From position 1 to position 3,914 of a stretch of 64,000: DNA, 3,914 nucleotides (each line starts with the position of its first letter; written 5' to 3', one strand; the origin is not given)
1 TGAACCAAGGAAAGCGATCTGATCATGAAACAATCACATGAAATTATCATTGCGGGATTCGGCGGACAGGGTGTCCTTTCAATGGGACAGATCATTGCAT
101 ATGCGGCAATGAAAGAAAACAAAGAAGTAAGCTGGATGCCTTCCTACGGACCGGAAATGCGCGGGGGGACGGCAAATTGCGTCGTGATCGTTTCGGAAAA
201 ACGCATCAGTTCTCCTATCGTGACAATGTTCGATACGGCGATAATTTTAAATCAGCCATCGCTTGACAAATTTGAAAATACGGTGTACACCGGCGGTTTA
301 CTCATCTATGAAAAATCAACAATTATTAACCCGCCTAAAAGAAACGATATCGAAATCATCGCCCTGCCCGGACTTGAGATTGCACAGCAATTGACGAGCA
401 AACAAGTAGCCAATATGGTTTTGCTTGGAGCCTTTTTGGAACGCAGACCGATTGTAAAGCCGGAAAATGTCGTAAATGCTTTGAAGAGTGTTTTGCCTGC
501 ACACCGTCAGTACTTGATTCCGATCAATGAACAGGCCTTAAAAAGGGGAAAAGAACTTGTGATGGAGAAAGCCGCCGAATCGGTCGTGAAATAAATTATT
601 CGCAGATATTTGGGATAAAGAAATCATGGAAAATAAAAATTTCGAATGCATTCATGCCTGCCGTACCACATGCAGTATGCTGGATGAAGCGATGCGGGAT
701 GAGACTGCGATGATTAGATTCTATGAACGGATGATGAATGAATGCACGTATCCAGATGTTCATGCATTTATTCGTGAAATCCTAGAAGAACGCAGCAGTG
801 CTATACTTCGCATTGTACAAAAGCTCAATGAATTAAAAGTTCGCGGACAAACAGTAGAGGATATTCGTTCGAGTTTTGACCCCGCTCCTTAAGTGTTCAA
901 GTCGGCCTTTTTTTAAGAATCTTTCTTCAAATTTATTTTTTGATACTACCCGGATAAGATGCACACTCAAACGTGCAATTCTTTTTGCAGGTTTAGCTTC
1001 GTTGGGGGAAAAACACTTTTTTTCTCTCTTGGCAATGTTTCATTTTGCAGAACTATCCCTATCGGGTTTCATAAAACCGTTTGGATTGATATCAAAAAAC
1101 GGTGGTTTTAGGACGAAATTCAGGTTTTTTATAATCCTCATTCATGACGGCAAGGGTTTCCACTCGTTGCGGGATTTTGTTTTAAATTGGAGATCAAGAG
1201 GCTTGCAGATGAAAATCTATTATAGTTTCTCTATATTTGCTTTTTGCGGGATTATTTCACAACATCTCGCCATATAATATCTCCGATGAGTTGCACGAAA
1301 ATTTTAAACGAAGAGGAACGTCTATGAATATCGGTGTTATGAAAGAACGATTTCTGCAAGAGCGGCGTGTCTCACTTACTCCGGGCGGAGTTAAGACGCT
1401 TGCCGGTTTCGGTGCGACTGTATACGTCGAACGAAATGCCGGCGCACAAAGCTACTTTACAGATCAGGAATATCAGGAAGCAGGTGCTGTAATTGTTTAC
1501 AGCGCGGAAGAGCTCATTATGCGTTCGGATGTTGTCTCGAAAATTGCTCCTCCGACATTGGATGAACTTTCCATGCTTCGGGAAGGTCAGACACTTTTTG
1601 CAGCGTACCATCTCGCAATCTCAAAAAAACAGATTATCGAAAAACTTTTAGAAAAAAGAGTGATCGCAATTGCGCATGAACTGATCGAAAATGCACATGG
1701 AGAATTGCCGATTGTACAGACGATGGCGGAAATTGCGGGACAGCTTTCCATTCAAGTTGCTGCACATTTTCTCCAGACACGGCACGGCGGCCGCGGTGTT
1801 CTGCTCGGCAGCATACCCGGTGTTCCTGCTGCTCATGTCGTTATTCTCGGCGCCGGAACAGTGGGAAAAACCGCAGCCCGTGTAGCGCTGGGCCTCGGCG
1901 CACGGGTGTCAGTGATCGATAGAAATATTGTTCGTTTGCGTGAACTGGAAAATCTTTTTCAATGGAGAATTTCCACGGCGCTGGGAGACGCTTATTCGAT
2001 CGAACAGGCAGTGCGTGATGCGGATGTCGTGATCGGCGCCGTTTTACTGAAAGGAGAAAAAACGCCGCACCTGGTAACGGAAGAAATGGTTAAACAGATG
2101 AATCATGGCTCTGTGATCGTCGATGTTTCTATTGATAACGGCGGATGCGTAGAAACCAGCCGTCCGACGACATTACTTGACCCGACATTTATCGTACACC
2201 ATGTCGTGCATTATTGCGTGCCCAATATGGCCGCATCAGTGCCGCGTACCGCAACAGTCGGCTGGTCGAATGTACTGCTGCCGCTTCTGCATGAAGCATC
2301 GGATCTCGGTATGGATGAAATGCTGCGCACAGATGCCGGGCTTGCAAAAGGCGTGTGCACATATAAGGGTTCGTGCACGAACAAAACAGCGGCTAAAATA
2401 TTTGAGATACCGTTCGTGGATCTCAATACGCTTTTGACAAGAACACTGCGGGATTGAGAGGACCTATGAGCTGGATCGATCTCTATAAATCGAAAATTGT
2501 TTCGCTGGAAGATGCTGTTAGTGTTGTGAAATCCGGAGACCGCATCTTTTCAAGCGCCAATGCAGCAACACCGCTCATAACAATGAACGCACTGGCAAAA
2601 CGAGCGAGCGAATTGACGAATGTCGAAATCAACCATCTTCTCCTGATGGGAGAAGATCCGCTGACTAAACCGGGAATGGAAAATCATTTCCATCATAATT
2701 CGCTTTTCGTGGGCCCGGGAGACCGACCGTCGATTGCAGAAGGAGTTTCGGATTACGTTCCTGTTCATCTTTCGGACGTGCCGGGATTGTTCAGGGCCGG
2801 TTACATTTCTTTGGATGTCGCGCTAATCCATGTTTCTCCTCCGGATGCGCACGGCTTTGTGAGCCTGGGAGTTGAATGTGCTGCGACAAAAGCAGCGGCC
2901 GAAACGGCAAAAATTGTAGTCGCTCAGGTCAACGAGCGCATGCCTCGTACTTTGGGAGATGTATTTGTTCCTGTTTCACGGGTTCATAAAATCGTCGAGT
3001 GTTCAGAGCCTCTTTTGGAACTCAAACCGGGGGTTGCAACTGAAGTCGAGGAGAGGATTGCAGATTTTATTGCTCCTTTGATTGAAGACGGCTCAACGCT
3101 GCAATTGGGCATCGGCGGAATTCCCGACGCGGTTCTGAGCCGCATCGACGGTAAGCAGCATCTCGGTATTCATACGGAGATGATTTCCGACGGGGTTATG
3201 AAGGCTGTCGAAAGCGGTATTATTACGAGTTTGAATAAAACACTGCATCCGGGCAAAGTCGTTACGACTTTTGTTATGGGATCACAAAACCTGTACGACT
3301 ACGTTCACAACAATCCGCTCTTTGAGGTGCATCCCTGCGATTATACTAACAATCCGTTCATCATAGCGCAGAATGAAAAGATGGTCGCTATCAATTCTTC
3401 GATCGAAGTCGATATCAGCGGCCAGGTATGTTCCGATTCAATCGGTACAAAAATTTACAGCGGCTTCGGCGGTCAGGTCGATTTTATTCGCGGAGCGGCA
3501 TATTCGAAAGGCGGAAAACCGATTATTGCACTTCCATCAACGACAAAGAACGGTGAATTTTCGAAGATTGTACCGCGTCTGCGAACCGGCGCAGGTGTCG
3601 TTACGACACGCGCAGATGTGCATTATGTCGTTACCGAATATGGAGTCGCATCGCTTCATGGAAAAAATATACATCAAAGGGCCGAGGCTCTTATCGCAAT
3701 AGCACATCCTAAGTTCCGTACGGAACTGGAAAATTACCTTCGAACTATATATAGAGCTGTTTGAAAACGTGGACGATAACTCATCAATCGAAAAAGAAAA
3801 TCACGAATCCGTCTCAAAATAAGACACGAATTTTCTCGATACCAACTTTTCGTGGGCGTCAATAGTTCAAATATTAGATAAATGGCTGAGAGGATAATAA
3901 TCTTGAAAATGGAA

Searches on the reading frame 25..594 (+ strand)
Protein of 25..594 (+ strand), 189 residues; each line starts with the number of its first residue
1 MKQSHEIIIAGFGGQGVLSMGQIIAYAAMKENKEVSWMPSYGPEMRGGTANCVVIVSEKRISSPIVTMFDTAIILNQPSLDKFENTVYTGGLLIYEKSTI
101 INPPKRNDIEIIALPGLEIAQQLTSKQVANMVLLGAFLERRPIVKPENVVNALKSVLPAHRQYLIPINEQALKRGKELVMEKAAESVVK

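Call 6: search_protein_families(library=pfam, proteins=[window:25-594:+], max_evalue=0.001)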
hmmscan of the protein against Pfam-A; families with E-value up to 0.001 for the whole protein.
window:25-594:+ (189 aa): 1 family
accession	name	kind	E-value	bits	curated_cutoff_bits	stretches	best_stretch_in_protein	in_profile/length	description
PF01558.24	POR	-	1.3e-32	113.8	27.4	1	13-176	1-172/173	Pyruvate ferredoxin/flavodoxin oxidoreductase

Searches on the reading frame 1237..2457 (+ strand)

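Call 6: search_protein_families(library=pfam, proteins=[window:1237-2457:+], max_evalue=0.001)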
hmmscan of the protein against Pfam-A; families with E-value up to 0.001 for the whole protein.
window:1237-2457:+ (406 aa): 8 families
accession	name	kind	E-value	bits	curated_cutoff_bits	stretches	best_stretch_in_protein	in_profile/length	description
PF01262.27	AlaDh_PNT_C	-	1.3e-73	247.4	23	1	171-382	1-213/214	Alanine dehydrogenase/PNT, C-terminal domain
PF05222.21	AlaDh_PNT_N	-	1.3e-36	126.3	30.4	1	33-167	1-136/136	Alanine dehydrogenase/PNT, N-terminal domain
PF02826.25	2-Hacid_dh_C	-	6.3e-12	45.7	25.1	1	198-298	36-127/178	D-isomer specific 2-hydroxyacid dehydrogenase, NAD binding domain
PF01488.26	Shikimate_DH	-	5.9e-07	30.1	24.3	1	198-298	12-112/138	Shikimate / quinate 5-dehydrogenase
PF03807.23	F420_oxidored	-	3.8e-06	27.8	21.6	1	201-298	2-92/94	NADP oxidoreductase coenzyme F420-dependent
PF13241.12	NAD_binding_7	-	0.00011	23.2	22.1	1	199-269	8-69/104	Putative NAD(P)-binding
PF03446.21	NAD_binding_2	-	0.00011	22.6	21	1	202-298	3-93/161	NAD binding domain of 6-phosphogluconate dehydrogenase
PF02254.24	TrkA_N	-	0.00056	20.7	23.8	0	201-267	1-68/116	TrkA-N domain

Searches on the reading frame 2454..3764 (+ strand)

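Call 6: search_protein_families(library=pfam, proteins=[window:2454-3764:+], max_evalue=0.001)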
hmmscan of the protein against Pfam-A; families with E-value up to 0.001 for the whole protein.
window:2454-3764:+ (436 aa): 3 families
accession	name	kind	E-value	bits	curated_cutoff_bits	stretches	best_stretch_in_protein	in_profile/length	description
PF13336.12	AcetylCoA_hyd_C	-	1e-69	233.8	23.7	1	276-428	1-153/154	Acetyl-CoA hydrolase/transferase C-terminal domain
PF02550.21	AcetylCoA_hydro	-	2.8e-31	109.5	24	1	11-182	5-188/198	Acetyl-CoA hydrolase/transferase N-terminal domain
PF16957.11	Mal_decarbox_Al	-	0.00032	19.6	25.4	0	121-187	139-208/546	Malonate decarboxylase, alpha subunit, transporter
